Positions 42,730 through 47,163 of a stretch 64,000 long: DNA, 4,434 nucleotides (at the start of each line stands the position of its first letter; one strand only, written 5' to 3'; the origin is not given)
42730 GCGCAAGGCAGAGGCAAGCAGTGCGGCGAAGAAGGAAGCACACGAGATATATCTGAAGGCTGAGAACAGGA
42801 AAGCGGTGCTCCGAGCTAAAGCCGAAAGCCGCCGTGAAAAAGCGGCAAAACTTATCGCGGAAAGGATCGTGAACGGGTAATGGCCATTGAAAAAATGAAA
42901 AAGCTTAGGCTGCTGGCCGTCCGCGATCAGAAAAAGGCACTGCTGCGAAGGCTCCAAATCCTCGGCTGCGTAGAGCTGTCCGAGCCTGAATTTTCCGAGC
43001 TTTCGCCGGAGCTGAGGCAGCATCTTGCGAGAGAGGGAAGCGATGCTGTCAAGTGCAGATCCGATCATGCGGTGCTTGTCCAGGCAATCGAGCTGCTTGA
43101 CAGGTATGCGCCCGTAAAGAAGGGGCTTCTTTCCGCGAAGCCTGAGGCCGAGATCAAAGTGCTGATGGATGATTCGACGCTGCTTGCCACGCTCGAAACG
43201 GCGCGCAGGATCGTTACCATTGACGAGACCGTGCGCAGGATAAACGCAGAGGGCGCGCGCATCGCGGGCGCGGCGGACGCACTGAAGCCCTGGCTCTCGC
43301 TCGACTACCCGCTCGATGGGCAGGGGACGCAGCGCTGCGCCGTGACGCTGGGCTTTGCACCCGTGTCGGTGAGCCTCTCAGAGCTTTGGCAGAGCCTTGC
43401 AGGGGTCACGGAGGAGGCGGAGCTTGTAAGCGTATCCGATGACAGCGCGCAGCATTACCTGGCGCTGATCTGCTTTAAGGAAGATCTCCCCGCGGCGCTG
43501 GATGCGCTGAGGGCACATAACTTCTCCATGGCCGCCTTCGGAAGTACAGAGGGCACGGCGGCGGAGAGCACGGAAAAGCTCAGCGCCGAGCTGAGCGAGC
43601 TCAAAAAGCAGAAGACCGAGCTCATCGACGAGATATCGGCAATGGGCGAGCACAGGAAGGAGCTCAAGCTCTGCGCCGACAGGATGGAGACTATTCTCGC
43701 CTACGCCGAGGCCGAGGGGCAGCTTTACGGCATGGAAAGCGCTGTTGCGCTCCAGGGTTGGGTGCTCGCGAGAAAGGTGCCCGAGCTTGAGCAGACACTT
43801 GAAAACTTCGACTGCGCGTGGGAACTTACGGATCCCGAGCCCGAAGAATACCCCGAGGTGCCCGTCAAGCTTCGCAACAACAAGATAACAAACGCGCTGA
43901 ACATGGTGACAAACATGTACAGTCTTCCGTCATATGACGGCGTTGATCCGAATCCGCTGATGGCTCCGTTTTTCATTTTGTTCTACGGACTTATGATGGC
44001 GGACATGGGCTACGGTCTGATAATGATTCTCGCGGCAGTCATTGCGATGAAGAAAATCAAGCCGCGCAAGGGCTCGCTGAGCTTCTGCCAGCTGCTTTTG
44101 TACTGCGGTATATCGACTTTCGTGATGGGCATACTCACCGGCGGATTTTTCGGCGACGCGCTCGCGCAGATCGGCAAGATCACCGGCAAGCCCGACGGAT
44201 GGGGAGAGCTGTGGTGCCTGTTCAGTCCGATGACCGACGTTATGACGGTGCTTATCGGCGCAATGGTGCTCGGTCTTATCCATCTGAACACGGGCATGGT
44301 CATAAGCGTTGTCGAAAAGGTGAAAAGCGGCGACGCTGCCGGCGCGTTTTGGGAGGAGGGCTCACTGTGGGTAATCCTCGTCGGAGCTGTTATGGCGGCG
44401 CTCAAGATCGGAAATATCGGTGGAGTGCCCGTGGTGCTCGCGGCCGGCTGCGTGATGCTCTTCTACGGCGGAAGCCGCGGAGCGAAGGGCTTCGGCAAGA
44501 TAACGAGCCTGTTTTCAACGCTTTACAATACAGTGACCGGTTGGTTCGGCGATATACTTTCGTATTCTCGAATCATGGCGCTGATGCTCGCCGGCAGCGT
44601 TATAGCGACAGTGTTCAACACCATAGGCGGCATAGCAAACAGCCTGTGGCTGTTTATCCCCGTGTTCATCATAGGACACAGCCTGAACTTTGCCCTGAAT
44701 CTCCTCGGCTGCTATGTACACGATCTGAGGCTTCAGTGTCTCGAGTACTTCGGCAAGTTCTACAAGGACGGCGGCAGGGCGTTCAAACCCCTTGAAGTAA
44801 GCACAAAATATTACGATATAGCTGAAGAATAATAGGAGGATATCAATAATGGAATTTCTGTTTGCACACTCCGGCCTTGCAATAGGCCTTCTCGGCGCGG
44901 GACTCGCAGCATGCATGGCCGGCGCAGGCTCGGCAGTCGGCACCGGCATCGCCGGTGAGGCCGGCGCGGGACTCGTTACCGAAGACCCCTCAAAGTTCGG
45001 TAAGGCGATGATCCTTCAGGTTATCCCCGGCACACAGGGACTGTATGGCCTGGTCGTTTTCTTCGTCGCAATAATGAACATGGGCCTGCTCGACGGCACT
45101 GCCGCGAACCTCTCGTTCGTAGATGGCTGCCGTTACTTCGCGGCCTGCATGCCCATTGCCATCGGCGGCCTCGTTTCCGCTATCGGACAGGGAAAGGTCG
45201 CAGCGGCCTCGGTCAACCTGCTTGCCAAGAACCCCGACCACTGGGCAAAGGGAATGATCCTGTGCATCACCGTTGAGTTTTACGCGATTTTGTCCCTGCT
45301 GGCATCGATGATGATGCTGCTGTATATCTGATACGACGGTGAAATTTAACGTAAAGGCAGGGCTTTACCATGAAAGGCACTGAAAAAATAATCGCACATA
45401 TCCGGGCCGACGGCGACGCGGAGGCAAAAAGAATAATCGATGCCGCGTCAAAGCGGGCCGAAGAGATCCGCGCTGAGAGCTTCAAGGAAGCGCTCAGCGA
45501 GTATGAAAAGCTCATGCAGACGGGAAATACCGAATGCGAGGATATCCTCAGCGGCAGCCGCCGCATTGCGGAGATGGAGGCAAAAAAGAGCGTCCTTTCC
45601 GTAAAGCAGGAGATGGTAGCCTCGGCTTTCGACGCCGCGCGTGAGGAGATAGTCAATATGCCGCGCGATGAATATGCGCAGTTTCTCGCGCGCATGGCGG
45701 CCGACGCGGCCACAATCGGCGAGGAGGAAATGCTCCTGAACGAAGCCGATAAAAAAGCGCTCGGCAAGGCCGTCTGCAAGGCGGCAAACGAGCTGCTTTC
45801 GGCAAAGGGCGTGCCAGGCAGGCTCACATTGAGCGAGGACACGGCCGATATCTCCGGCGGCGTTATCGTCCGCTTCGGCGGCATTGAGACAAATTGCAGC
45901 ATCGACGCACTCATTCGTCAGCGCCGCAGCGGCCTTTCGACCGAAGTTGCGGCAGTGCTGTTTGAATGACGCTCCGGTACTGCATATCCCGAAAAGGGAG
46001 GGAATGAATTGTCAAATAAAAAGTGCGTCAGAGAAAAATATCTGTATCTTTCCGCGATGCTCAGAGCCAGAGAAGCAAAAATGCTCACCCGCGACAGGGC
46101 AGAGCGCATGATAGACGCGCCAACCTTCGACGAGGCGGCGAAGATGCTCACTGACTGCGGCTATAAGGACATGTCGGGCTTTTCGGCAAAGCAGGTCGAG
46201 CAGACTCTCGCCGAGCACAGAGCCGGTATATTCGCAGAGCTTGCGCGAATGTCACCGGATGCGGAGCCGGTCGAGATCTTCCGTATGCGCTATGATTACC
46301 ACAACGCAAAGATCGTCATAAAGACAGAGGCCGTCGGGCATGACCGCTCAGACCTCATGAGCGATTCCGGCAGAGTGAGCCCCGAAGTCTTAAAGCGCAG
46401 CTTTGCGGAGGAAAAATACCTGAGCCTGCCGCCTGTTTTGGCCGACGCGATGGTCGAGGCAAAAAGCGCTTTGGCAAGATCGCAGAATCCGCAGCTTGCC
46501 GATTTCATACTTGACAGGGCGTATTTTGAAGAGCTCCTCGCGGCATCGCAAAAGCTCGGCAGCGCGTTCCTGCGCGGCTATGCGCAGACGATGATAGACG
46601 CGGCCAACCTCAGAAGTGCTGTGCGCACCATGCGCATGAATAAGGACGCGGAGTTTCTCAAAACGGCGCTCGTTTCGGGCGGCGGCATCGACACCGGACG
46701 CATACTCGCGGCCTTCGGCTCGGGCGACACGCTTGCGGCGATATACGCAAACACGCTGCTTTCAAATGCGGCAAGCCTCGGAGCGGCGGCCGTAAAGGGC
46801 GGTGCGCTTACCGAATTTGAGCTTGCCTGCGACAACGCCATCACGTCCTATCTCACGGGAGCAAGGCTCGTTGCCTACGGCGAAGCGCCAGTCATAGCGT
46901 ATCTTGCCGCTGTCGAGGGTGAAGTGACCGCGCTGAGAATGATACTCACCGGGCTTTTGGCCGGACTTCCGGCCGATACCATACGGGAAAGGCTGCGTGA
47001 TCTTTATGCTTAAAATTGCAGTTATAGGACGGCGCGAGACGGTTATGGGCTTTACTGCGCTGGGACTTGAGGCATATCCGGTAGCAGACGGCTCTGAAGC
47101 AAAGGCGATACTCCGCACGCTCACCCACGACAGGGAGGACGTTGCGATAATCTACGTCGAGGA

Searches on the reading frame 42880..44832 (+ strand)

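Call 61: search_protein_families(library=pfam, proteins=[window:42880-44832:+], max_evalue=0.00001)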
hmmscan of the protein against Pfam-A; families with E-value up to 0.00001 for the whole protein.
window:42880-44832:+ (650 aa): 1 family
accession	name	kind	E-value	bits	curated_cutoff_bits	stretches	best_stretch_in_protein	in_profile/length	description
PF01496.24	V_ATPase_I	-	1.8e-18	66.4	30.7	1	208-393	228-417/815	V-type ATPase 116kDa subunit family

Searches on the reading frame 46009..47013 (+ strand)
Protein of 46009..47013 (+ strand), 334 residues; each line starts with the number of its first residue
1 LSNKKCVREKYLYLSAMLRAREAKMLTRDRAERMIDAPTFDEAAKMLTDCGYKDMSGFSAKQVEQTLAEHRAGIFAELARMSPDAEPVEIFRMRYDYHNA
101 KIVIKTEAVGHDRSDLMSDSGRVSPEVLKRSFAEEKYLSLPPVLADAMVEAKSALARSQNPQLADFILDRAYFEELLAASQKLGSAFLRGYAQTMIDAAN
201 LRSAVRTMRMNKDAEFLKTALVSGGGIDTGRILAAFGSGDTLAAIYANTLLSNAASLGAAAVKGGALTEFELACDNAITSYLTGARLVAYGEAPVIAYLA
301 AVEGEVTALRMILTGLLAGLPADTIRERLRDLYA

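Call 61: search_protein_families(library=pfam, proteins=[window:46009-47013:+], max_evalue=0.00001)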
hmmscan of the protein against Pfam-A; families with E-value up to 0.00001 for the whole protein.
window:46009-47013:+ (334 aa): 1 family
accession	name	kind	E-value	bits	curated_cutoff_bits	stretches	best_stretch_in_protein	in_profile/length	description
PF01992.21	vATP-synt_AC39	-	1.2e-62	212.6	29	1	15-328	2-339/339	ATP synthase (C/AC39) subunit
